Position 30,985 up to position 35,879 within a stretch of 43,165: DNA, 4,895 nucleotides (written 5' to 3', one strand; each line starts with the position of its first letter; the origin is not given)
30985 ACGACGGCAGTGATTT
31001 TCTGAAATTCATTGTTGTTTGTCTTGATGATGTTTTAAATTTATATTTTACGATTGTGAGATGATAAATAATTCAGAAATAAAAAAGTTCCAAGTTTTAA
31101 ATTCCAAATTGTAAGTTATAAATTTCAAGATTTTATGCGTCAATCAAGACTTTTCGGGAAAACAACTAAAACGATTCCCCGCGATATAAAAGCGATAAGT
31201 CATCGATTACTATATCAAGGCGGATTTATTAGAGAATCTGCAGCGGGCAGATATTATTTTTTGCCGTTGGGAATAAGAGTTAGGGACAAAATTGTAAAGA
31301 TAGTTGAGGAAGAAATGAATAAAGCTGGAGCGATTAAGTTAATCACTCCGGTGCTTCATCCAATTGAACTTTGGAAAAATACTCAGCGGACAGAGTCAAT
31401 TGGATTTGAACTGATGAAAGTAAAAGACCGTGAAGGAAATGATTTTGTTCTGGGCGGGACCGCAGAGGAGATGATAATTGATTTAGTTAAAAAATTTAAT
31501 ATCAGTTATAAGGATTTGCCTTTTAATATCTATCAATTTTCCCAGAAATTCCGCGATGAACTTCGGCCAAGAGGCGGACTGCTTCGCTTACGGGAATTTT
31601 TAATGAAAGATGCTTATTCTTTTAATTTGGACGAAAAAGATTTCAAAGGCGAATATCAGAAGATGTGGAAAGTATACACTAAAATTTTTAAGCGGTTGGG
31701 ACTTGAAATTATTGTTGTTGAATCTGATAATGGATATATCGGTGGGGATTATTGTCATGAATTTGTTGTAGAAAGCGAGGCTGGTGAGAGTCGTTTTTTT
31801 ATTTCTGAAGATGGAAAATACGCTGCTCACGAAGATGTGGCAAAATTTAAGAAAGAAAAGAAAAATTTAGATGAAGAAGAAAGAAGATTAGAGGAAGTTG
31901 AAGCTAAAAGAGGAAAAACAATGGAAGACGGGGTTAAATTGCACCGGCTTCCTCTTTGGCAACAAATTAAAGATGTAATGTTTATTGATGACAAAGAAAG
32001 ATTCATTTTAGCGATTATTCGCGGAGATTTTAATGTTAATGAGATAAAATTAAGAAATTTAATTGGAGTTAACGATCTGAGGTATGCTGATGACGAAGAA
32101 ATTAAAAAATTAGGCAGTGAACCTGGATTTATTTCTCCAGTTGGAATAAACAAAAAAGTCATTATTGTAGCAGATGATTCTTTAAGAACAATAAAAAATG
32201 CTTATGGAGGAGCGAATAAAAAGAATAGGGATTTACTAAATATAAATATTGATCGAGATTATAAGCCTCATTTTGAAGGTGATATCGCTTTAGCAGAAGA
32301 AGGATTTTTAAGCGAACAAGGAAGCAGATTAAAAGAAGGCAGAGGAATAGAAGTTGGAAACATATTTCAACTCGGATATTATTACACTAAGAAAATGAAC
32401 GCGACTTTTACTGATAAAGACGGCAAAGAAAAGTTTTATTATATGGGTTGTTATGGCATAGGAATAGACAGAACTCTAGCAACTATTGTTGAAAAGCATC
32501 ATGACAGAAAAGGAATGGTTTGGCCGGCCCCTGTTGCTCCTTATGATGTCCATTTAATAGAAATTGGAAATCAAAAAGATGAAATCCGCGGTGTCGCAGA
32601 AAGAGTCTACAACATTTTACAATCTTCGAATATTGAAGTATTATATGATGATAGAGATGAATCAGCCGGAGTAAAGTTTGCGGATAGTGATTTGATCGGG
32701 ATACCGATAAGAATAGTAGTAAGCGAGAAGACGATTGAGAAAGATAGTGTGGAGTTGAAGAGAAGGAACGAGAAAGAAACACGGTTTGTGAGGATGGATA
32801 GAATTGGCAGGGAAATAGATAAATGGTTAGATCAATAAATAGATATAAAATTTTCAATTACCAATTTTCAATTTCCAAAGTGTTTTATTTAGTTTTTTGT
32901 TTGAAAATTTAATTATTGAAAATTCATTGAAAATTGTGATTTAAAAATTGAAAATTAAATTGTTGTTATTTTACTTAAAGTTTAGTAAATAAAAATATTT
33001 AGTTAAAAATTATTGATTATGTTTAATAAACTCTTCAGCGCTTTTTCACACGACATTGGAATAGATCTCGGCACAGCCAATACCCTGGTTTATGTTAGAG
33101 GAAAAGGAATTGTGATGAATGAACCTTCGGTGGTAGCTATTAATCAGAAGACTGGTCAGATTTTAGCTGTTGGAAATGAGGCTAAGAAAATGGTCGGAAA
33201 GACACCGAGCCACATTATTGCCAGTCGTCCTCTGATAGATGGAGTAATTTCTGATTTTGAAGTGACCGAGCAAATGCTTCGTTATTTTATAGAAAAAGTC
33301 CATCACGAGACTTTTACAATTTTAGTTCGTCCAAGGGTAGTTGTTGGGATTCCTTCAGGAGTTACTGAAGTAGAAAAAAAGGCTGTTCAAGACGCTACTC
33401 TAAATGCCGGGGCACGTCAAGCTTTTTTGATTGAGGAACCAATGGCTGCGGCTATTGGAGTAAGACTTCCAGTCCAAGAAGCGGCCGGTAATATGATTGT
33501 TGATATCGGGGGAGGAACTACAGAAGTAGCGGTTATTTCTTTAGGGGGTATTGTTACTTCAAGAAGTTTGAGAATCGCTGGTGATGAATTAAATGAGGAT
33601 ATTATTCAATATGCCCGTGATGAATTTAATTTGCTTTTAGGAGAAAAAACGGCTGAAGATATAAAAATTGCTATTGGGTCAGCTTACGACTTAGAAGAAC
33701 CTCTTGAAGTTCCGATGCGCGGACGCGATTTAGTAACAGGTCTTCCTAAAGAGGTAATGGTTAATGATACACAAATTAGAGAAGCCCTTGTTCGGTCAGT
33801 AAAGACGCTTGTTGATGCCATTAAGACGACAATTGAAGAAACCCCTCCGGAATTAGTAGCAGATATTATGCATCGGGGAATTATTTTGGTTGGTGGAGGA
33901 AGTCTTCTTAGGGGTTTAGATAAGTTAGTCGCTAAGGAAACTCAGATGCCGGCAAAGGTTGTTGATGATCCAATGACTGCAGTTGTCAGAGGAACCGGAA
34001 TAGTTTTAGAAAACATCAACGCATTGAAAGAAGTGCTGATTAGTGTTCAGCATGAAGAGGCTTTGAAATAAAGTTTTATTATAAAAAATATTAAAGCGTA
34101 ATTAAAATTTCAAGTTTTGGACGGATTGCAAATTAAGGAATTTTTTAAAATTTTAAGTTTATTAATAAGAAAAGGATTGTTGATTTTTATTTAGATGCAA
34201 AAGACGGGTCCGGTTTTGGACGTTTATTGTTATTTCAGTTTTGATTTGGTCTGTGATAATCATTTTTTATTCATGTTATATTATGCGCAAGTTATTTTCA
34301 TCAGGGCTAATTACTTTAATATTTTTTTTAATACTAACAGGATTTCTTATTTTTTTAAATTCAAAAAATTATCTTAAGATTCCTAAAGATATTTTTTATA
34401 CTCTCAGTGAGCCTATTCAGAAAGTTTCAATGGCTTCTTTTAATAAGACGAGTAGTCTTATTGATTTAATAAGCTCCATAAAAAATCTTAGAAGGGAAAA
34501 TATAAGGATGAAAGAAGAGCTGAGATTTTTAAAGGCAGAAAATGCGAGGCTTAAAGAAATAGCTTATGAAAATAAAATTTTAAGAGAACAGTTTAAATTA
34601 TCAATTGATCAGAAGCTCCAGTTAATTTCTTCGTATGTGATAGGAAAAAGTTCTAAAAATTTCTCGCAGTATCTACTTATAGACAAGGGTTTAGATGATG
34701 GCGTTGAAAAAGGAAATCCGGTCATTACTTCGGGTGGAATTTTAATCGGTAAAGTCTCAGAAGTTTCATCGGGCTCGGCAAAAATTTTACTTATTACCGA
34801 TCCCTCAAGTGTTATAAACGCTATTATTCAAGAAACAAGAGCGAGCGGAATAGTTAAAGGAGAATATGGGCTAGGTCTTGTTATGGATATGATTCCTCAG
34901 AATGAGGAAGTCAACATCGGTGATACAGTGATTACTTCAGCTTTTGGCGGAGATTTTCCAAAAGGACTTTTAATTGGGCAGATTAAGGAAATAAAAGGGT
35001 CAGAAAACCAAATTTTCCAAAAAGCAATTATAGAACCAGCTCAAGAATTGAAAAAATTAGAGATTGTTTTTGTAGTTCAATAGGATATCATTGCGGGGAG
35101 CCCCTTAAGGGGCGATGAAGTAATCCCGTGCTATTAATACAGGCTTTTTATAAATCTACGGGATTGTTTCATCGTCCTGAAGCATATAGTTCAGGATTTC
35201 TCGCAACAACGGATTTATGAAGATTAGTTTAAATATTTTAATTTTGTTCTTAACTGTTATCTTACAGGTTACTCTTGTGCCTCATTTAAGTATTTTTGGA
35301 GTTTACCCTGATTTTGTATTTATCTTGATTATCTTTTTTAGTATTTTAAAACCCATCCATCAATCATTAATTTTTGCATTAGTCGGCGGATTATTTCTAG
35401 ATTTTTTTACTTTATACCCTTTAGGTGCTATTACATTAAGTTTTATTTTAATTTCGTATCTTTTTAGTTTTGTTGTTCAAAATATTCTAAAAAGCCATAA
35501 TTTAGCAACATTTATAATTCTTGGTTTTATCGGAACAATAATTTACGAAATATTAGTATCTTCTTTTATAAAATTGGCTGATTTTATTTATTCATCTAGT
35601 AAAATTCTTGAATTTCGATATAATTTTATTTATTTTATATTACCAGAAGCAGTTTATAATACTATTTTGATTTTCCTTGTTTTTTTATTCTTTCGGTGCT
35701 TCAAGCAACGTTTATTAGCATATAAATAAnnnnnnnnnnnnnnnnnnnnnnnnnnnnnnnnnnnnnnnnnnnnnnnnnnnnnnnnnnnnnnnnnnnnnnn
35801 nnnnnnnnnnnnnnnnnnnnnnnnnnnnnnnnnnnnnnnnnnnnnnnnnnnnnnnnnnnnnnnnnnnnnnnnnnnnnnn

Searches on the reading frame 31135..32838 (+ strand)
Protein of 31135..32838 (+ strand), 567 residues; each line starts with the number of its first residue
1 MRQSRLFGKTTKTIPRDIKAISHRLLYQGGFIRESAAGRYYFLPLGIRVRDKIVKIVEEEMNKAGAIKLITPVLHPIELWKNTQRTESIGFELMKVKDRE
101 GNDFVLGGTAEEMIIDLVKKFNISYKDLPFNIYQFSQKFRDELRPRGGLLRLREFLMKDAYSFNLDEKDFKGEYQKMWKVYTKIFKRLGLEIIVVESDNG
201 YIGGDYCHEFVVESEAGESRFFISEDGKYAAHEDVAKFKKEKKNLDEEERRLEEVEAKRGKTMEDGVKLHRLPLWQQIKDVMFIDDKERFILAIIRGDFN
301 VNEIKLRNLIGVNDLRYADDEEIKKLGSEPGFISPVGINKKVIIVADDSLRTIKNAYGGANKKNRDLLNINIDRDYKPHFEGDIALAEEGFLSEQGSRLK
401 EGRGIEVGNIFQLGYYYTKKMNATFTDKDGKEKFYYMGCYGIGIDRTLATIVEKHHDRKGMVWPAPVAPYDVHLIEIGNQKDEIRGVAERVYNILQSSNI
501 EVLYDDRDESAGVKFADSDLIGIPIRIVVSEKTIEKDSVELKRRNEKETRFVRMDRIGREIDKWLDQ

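Call 11: search_protein_families(library=pfam, proteins=[window:31135-32838:+], max_evalue=0.001)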
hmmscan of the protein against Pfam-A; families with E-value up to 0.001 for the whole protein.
window:31135-32838:+ (567 aa): 3 families
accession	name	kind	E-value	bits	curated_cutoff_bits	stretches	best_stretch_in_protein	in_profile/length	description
PF00587.30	tRNA-synt_2b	-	8.8e-34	117.5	29.3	1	95-455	2-179/179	tRNA synthetase class II core domain (G, H, P, S and T)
PF04073.20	tRNA_edit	-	1.6e-21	77.1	25.5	1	260-368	4-114/123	Aminoacyl-tRNA editing domain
PF03129.25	HGTP_anticodon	-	2.4e-18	66.5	21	1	472-561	2-91/94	Anticodon binding domain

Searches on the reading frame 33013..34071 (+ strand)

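Call 11: search_protein_families(library=pfam, proteins=[window:33013-34071:+], max_evalue=0.001)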
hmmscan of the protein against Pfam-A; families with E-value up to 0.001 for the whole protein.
window:33013-34071:+ (352 aa): 6 families
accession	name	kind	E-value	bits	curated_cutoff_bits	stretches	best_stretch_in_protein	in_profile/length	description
PF06723.19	MreB_Mbl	-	2.5e-142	474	27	1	13-339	2-326/327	MreB/Mbl protein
PF14450.12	FtsA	-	1.4e-12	48.5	31.8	1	162-322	2-122/127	Cell division protein FtsA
PF00012.26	HSP70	-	1.7e-10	40.2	20.6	1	91-211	116-244/599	Hsp70 protein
PF00022.25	Actin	-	1.5e-09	37.4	27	1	38-203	31-189/410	Actin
PF11104.14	PilM_2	-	2.5e-06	27.1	27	0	156-200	178-222/340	Type IV pilus assembly protein PilM;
PF06277.17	EutA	-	0.00033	20.1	27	0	161-214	146-203/475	Ethanolamine utilisation protein EutA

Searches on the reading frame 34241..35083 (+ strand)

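Call 11: search_protein_families(library=pfam, proteins=[window:34241-35083:+], max_evalue=0.001)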
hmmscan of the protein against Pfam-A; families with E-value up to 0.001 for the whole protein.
window:34241-35083:+ (280 aa): 1 family
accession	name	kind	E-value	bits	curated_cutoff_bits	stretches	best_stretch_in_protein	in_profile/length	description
PF04085.20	MreC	-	3.8e-43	147.2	28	1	133-280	1-147/147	Rod shape-determining protein MreC, barrel core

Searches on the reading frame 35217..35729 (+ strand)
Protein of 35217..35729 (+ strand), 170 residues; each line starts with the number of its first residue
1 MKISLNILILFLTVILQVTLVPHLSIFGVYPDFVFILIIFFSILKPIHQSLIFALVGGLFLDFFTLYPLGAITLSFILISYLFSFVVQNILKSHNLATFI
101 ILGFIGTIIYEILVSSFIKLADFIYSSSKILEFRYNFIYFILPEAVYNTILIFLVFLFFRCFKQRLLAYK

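Call 11: search_protein_families(library=pfam, proteins=[window:35217-35729:+], max_evalue=0.001)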
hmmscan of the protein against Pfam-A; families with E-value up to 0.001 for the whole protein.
window:35217-35729:+ (170 aa): 1 family
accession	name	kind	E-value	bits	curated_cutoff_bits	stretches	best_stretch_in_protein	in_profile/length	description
PF04093.17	MreD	-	1.1e-08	35.8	24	1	7-161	10-157/158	rod shape-determining protein MreD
